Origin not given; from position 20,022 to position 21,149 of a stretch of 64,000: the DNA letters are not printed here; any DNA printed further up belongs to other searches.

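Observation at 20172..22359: Divergently oriented AraC-family regulator and RpoD-like alternative sigma factor next to the pilus operon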

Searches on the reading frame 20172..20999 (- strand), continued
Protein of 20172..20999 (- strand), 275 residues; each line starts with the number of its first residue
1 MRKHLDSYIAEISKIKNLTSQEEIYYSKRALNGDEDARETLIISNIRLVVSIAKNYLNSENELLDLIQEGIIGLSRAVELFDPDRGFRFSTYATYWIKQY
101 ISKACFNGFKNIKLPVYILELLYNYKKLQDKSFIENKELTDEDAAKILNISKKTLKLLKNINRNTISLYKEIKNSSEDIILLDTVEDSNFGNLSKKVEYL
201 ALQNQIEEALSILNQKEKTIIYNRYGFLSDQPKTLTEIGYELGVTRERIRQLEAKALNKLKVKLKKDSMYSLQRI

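Call 63: list_cluster_members(proteins=[P0004, P0006, P0009, P0035, P0059, P0085, P0093, P0096, P0111, P0114])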
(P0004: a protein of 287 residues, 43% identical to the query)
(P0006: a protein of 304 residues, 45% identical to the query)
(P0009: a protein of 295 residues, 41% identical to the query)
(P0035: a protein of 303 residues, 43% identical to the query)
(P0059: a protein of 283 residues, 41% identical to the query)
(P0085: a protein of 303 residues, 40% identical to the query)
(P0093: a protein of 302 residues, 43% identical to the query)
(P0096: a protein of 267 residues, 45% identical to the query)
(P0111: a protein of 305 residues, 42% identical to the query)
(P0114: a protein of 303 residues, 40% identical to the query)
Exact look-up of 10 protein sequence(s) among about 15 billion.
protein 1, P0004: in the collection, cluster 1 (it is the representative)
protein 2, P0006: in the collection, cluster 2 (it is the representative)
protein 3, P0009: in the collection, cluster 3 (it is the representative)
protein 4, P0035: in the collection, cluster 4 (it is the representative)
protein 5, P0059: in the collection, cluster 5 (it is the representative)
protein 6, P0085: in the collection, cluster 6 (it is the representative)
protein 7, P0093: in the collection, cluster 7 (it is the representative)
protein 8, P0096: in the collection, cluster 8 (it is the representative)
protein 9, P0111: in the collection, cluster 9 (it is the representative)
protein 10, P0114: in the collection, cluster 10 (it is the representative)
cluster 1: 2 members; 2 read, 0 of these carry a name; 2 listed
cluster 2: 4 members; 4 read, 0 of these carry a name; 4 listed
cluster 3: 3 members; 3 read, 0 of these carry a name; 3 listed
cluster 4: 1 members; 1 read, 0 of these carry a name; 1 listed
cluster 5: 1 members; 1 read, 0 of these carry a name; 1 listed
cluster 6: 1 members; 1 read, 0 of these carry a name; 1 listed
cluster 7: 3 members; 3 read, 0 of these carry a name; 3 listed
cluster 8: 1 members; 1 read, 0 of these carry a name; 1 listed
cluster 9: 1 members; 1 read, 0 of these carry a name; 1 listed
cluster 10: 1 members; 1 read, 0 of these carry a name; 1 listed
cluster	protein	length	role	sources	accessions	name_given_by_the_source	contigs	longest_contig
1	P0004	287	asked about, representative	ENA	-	-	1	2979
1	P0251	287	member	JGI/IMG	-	-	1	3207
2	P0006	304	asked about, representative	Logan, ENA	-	-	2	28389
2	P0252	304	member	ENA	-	-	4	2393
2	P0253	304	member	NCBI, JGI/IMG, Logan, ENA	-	-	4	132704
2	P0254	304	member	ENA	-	-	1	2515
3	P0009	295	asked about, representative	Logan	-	-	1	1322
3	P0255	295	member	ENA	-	-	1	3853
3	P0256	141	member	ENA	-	-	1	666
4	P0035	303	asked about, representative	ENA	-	-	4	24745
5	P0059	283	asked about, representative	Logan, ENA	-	-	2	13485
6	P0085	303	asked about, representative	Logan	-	-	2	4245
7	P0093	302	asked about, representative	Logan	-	-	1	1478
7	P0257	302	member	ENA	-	-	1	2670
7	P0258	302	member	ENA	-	-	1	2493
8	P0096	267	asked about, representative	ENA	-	-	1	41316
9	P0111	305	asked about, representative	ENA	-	-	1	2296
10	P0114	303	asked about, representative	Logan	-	-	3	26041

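Call 64: find_encoding_contigs(protein=P0096, flank=8000, max_places=1)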
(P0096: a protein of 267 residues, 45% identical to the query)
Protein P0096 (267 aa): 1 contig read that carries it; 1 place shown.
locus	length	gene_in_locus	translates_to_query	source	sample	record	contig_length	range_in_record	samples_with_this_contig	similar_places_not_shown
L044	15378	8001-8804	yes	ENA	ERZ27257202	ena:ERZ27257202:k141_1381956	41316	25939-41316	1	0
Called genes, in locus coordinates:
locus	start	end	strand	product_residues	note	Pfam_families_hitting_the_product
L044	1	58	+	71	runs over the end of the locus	-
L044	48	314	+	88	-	-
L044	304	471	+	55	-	-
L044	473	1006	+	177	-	-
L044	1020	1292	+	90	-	-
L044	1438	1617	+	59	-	PF14354:Lar_restr_allev (weak)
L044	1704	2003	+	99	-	-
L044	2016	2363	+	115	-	-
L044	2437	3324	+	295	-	-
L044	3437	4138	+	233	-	-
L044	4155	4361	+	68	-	-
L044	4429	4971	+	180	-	-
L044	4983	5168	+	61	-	-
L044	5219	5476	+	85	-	-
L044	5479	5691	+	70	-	-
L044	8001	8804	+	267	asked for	PF00140:Sigma70_r1_2, PF04542:Sigma70_r2, PF04539:Sigma70_r3, PF04545:Sigma70_r4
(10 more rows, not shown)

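Call 65: find_encoding_contigs(protein=P0006, flank=8000, max_places=1)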
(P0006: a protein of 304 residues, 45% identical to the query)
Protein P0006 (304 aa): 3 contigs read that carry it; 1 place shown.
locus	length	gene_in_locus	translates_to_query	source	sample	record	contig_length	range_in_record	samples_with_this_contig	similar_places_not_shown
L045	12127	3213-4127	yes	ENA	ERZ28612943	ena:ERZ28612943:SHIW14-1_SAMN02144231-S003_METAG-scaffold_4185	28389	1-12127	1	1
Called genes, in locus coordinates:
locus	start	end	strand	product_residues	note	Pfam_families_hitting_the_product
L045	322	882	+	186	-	-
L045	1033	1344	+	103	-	-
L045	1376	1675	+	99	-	-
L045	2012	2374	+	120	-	PF11645:PDDEXK_5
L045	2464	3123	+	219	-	-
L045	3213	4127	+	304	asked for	PF00140:Sigma70_r1_2, PF04542:Sigma70_r2, PF04539:Sigma70_r3, PF04545:Sigma70_r4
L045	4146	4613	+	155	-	-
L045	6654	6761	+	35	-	-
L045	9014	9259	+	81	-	-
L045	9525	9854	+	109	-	-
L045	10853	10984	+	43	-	-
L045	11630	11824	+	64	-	-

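Call 66: search_dna_similar(query=window:20172-20999:-, collection=phages, mode=protein, max_rows=25)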
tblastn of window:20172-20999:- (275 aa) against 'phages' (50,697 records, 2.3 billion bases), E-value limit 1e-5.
Records with a match: 322; places in all: 342; records where one place covers at least 80% of the query: 182.
Best place of each record, by identity: <60% 322.
By first word of the organism name: Bacillus 80; Vibrio 73; Synechococcus 63; Bacteriophage 52; Curtobacterium 10; Prevotella 9; Cyanophage 5; Salmonella 4; Acinetobacter 4; Klebsiella 4; and 12 more.
By host as written in the record: - 165; Bacillus cereus 14; Bacillus subtilis 9; Prevotella sp. 9; Synechococcus sp. MW02 8; Bacillus subtilis BEST7003 7; Curtobacterium flaccumfaciens NRRL B-59340 6; Bacillus megaterium 4; and 66 more.
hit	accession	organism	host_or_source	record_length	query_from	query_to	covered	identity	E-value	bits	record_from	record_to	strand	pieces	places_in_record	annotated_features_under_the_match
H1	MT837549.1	Bacteriophage sp.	human fecal samples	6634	7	251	89%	39.3%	2e-40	154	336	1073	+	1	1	record has no annotation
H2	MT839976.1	Bacteriophage sp.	human fecal samples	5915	8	251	89%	38.8%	1e-45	169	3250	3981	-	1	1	record has no annotation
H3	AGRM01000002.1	Salmonella enterica subsp. houtenae str. ATCC BAA-1581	Homo sapiens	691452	8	251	89%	38.8%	8e-45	167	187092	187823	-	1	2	RNA polymerase sigma factor RpoS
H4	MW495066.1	Microcystis phage MaAM05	Microcystis sp. SG03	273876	8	251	89%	38.8%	4e-44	165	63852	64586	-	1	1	rpoD: RNA polymerase sigma factor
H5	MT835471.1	Bacteriophage sp.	human fecal samples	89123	8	251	89%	38.0%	1e-42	160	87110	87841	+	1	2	record has no annotation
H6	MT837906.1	Bacteriophage sp.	human fecal samples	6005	8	251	89%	37.3%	2e-35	139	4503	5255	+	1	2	record has no annotation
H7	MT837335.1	Bacteriophage sp.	human fecal samples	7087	7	251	89%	37.0%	6e-44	164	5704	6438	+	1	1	record has no annotation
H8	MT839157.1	Bacteriophage sp.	human fecal samples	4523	7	251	89%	37.0%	1e-43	163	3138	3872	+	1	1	record has no annotation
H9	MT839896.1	Bacteriophage sp.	human fecal samples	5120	7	251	89%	37.0%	3e-41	156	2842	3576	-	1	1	record has no annotation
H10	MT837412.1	Bacteriophage sp.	human fecal samples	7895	7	251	89%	37.0%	9e-38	146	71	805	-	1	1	record has no annotation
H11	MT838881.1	Bacteriophage sp.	human fecal samples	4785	8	251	89%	36.9%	2e-40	154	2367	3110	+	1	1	record has no annotation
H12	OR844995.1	Staphylococcus phage SA 1306 Kay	Staphylococcus aureus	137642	8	251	89%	36.7%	1e-42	160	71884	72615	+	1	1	record has no annotation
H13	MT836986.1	Bacteriophage sp.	human fecal samples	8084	8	251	89%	36.7%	6e-42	158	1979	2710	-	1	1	record has no annotation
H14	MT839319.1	Bacteriophage sp.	human fecal samples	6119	7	251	89%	36.6%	6e-42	158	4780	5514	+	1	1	record has no annotation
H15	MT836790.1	Bacteriophage sp.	human fecal samples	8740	8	251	89%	35.9%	2e-41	157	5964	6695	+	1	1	record has no annotation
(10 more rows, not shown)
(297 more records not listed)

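Call 67: search_dna_similar(query=window:20172-20999:-, collection=plasmids, mode=protein, max_rows=25)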
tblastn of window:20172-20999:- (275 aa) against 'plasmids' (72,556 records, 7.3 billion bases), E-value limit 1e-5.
Records with a match: 476; places in all: 643; records where one place covers at least 80% of the query: 282.
Best place of each record, by identity: <60% 476.
By first word of the organism name: Bacillus 62; Nostoc 32; Escherichia 27; Acaryochloris 20; Azospirillum 19; Pseudomonas 17; Burkholderia 17; Clostridium 17; Cupriavidus 14; Caballeronia 14; and 116 more.
By predicted mobility (MOB-suite, as given by PLSDB): non-mobilizable 336; conjugative 78; mobilizable 62.
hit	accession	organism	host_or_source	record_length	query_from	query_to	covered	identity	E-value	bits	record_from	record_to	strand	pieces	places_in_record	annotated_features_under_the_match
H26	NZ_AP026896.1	Aeromonas caviae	Microbe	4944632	8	251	89%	40.8%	9e-49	179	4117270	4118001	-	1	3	none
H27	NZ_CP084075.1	Fusobacterium vincentii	-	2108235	8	251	89%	40.2%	6e-45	169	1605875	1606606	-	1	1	none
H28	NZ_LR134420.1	Legionella adelaidensis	environmental,Cooling tower water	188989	8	251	89%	39.9%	8e-44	165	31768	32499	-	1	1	rpoS: RNA polymerase sigma factor RpoS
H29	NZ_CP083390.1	Lactobacillus crispatus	Homo sapiens,Whole organism,urine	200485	2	251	91%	38.2%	2e-46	173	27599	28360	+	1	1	rpoD: RNA polymerase sigma factor RpoD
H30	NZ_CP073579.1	Photobacterium sp. GJ3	-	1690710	8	251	89%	39.1%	2e-44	167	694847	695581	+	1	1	record has no annotation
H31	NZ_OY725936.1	Bacteroides finegoldii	-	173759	5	251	90%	38.4%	3e-29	123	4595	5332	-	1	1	RNA polymerase sigma factor RpoD/SigA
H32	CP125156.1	Klebsiella pneumoniae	-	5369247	8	251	89%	38.8%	1e-44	167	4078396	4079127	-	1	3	rpoS: RNA polymerase sigma factor RpoS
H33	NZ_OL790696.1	Escherichia coli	-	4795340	8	251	89%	38.8%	2e-44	167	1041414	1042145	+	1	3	none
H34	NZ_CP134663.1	Escherichia coli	Larus michahellis,bacteria,cloaca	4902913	8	251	89%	38.8%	2e-44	167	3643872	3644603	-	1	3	none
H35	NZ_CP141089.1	Escherichia coli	Homo sapiens,Infected Human Urine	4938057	8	251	89%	38.8%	2e-44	167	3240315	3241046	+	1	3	none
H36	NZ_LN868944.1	Salmonella enterica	Homo sapiens,feces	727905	8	251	89%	38.8%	2e-44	167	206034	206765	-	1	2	rpoS: RNA polymerase sigma factor RpoS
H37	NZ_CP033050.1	Virgibacillus halodenitrificans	cell culture,Red Sea lagoons-Mangrove ...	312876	8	251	89%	38.8%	2e-38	149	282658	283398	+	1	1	sigma-70 family RNA polymerase sigma factor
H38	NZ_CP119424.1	Photobacterium sp. DA100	-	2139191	4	251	90%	38.1%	2e-40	156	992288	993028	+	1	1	none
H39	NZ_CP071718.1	Acaryochloris sp. 'Moss Beach'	culture,intertidal zone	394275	1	251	91%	37.6%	1e-38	150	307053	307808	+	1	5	sigma-70 family RNA polymerase sigma factor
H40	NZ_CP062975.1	Pontibacillus sp. ALD_SL1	mangrove mud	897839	8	251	89%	38.6%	1e-37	147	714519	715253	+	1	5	rpoD: RNA polymerase sigma factor RpoD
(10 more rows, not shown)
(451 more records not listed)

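Call 71: get_annotated_region(hit=H27, flank=2500)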
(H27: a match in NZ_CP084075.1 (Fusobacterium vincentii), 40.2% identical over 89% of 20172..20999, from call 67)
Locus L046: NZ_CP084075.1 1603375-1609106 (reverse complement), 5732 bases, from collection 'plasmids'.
description: Fusobacterium vincentii strain SB055 plasmid pSB055A, complete sequence
organism: Fusobacterium vincentii (NCBI taxid 155615)
taxonomy: Bacteria; Fusobacteriota; Fusobacteriia; Fusobacteriales; Fusobacteriaceae; Fusobacterium; Fusobacterium vincentii
host: -; source: -; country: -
typing (MOB-suite, as given by PLSDB): non-mobilizable
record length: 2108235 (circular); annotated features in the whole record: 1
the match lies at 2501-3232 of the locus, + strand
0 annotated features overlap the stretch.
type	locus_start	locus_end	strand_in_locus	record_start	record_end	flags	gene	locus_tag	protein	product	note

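Call 93: find_related_loci(query=window:20172-20999:-, collection=viral_contigs, flank=6000)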
Query window:20172-20999:- (275 aa) in viral_contigs; peptide patterns used: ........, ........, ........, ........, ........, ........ (x = any residue, [..] = any of these).
49 stretches matched a pattern, but none encodes a relative of the query by tblastn (E <= 1e-3).
